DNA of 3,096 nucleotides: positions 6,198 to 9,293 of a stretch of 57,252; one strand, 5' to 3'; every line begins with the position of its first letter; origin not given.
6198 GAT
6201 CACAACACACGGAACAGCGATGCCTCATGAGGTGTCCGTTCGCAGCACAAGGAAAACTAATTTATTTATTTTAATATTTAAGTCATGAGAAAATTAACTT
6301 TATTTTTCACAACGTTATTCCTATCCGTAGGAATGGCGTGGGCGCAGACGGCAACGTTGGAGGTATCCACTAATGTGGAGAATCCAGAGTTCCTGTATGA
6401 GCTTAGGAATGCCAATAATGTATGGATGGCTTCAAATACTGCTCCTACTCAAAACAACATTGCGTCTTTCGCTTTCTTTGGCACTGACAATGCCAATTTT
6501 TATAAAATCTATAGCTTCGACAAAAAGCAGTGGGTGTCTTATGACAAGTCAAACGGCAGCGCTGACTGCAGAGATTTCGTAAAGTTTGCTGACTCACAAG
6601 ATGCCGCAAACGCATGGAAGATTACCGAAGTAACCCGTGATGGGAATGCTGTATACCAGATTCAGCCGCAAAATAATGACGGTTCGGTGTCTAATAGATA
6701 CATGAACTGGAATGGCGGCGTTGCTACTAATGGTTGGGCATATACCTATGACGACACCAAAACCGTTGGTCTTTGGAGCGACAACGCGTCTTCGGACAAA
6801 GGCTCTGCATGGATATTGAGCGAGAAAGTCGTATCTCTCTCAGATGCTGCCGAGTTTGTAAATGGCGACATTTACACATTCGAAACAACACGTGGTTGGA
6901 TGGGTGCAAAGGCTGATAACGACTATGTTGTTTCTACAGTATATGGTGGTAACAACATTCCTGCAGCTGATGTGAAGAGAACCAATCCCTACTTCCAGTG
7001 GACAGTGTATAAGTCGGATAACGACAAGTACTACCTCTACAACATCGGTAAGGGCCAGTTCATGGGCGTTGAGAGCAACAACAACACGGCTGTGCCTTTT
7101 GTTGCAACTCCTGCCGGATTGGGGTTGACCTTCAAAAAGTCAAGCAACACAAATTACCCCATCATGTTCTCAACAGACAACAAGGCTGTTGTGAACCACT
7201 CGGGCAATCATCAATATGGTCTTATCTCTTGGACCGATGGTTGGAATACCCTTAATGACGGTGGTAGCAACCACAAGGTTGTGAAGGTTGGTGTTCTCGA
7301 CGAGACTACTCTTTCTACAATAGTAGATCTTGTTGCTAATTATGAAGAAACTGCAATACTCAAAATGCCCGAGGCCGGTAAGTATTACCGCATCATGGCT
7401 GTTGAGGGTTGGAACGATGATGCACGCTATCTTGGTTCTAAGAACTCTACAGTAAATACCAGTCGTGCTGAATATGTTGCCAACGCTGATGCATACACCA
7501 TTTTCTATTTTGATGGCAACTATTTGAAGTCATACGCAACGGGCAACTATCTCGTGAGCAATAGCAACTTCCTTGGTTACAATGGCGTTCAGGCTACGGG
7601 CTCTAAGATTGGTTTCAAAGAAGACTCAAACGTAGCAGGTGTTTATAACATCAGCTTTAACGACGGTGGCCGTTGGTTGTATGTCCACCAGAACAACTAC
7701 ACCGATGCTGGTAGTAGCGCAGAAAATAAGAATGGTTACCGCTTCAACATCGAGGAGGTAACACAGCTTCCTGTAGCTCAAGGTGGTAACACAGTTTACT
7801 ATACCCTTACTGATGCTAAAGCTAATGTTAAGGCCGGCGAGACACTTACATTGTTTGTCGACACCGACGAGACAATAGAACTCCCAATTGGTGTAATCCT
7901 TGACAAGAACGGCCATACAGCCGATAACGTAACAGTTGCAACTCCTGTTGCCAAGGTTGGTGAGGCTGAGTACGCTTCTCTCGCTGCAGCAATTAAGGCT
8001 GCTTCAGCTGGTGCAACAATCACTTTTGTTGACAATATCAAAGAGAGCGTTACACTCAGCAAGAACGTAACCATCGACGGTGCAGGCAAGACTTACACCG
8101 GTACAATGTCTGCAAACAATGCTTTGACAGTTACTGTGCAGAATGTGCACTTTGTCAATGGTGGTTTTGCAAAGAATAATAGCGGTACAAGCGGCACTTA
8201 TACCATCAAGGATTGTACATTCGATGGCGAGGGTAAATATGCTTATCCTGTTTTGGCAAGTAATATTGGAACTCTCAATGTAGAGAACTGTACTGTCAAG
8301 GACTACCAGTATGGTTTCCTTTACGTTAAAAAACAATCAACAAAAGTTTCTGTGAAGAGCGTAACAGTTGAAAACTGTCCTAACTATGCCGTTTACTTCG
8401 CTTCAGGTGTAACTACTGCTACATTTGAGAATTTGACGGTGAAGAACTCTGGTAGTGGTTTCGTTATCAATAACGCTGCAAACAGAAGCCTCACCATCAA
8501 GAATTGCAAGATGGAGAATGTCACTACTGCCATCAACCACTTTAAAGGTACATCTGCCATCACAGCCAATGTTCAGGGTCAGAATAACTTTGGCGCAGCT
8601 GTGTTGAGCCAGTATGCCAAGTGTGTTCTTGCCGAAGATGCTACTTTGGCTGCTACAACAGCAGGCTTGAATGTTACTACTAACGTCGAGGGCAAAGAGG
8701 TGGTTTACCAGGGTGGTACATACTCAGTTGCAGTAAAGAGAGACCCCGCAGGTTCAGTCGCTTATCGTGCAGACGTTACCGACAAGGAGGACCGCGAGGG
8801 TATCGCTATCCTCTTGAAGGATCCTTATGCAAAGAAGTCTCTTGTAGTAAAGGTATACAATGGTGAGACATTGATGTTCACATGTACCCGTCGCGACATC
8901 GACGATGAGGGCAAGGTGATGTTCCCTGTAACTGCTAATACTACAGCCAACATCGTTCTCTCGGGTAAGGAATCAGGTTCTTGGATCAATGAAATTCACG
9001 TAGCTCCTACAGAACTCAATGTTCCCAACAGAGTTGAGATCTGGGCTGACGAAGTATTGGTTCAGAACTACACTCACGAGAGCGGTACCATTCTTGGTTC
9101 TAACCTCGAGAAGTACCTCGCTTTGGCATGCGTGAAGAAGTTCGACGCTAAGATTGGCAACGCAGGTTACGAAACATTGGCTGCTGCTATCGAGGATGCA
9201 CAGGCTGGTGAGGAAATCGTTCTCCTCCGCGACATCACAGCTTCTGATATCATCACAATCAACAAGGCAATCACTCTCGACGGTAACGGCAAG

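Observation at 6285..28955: Tandem pair of giant (3016 aa and 4272 aa) modular beta-helix/GLUG-like T9SS cargo genes that share cassettes within and between genes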

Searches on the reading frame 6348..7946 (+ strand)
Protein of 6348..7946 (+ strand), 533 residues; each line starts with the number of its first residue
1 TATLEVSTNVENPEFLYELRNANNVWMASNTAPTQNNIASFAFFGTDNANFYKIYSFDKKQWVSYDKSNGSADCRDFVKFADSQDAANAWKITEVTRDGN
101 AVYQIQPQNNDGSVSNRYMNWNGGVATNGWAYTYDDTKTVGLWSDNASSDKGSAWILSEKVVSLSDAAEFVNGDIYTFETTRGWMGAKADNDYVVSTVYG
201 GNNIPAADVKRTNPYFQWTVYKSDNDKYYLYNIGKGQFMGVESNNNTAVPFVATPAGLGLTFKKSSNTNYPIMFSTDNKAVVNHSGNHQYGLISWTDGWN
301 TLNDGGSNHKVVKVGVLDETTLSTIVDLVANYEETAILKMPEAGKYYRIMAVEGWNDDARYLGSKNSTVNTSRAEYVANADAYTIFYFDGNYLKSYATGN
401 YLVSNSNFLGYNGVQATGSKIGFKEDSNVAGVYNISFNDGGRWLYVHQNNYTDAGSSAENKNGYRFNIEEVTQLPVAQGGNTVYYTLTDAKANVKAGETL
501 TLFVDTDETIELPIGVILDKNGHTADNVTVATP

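Call 11: search_protein_families(library=pfam, proteins=[window:6348-7946:+], max_evalue=1)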
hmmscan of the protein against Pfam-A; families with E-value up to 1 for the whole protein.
window:6348-7946:+ (533 aa): 3 families
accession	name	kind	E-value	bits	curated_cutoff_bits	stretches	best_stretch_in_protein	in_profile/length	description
PF14200.12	RicinB_lectin_2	-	0.028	15.6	25.6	2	201-246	31-80/89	Ricin-type beta-trefoil lectin domain-like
PF14504.11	CAP_assoc_N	-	0.064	13.5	29.3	1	215-323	24-135/140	CAP-associated N-terminal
PF16774.11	Dit_N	-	0.1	13.4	25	0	227-265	3-37/129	Distal tail protein, N-terminal domain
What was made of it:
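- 6348..7946 (+): N-terminal head of gene 1 (aa 22-554), with no Pfam family of its own. It is homologous to the heads of many 600-800-aa short-CTD proteins. The window sequence itself gives only a sub-threshold RicinB_lectin_2 hit (E 0.028, call 11).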

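Call 81: find_homologous_proteins(query=window:6348-7946:+, max_evalue=0.001)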
Query window:6348-7946:+ (533 aa): 205 proteins with E <= 0.001 among 8000 candidates; the best 120 are listed.
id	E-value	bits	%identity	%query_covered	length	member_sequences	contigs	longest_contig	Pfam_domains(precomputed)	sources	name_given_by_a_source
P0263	2.5e-120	421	65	32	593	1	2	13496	-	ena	-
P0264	4.6e-115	403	52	43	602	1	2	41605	-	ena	-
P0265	3.3e-105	371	53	36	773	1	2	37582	-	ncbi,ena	-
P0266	8.9e-104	366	57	32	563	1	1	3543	-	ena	-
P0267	6.7e-103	363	61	31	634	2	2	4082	PF13385.14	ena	-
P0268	7.6e-92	327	51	38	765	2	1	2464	PF13385.14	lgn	-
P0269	9.8e-90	320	69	26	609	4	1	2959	-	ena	-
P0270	2.1e-89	319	59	31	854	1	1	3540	-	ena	-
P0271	4.0e-87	311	68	26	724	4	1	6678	-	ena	-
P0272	5.9e-86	307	57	32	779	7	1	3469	-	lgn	-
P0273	1.4e-85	306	57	32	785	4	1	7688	-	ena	-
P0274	2.8e-85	305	56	32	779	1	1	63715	-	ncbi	-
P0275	2.0e-83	299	66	26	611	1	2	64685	-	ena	-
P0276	1.5e-82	296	48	44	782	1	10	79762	-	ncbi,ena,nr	ncbi:MAG: hypothetical protein IJZ22_05620 [Bacteroidaceae bacterium]|nr:hypothetical protein [Bacte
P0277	7.7e-77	277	51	59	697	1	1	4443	-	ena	-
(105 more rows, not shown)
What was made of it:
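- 6348..7946 (+): 205 homologues were found (call 81).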

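Call 83: search_solved_structures(query=A5, max_evalue=1, show_alignments=2)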
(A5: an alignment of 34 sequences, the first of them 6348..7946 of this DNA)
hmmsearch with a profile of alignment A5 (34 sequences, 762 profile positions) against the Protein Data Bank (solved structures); distinct sequences matched with E-value up to 1: 1.
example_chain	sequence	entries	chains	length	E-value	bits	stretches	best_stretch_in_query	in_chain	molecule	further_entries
4kca_A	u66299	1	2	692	1e-07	34.2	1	646-760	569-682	Endo-1,5-alpha-L-arabinanase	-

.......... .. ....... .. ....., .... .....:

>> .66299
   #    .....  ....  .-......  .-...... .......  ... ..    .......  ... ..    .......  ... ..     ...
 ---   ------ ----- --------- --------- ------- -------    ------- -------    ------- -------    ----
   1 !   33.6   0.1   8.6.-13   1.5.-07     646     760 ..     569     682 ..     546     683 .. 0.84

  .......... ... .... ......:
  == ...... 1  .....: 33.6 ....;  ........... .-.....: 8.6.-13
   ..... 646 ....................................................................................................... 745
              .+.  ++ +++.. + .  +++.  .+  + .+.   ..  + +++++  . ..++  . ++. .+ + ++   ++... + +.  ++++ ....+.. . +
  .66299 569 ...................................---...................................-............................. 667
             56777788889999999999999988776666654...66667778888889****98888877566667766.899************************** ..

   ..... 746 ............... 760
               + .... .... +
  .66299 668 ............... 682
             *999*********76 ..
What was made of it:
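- Tried and rejected: A profile search against PDB sequences matched only the tail region of 4KCA (call 83).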

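Call 84: search_protein_families(library=pfam, alignment_id=A5, max_evalue=0.01)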
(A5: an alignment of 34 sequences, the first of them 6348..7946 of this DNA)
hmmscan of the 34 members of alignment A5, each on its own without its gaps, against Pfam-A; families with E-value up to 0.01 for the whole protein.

A. member 1, window:6348-7946:+ (533 aa): 0 families

B. families by the number of members that match (of 34 scanned): 10 families
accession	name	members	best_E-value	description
PF14200.12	RicinB_lectin_2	8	3.1e-05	Ricin-type beta-trefoil lectin domain-like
PF13385.13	Laminin_G_3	7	6.2e-13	Concanavalin A-like lectin/glucanases superfamily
PF22925.3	TS_C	4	0.00011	Trans-sialidase, C-terminal domain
PF02973.23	Sialidase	2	9.9e-05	Sialidase, N-terminal domain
PF17137.9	DUF5110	2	0.00084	Domain of unknown function (DUF5110)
PF18171.6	LSDAT_prok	2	0.0053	SLOG in TRPM, prokaryote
PF00754.31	F5_F8_type_C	1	4.2e-30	F5/8 type C domain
PF22633.2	F5_F8_type_C_2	1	1e-19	NedA-like, galactose-binding domain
PF20009.4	GEVED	1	0.0021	GEVED domain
PF21515.2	Gp6_2nd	1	0.0099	Baseplate wedge protein gp6, domain II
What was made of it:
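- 6348..7946 (+): Of 34 aligned members, 8 match RicinB_lectin_2 and 7 match Laminin_G_3 (call 84).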

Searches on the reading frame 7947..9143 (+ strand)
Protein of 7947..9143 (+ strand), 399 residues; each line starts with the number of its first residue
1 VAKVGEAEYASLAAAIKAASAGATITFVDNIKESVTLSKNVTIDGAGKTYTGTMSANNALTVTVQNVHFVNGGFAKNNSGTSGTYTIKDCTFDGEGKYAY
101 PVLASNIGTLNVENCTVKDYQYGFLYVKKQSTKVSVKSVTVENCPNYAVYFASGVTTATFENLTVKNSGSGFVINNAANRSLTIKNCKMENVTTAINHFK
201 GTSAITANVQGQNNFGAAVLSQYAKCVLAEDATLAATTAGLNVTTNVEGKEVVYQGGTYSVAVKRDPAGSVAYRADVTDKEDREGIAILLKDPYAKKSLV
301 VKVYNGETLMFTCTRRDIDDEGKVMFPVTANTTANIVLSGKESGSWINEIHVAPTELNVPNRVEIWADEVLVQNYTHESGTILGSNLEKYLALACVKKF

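Call 11: search_protein_families(library=pfam, proteins=[window:7947-9143:+], max_evalue=1)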
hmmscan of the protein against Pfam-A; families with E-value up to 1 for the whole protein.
window:7947-9143:+ (399 aa): 3 families
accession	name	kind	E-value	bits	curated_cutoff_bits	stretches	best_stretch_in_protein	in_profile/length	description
PF13229.12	Beta_helix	-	1.7e-08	34.7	25.9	2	126-245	4-122/158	Right handed beta helix region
PF16318.11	DUF4957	-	1.6e-06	28.4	30.8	1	31-167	5-136/142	Domain of unknown function (DUF4957)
PF20753.2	DUF6558_C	-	0.0057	17.4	24.4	1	162-213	44-87/119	Phage tail C-terminal domain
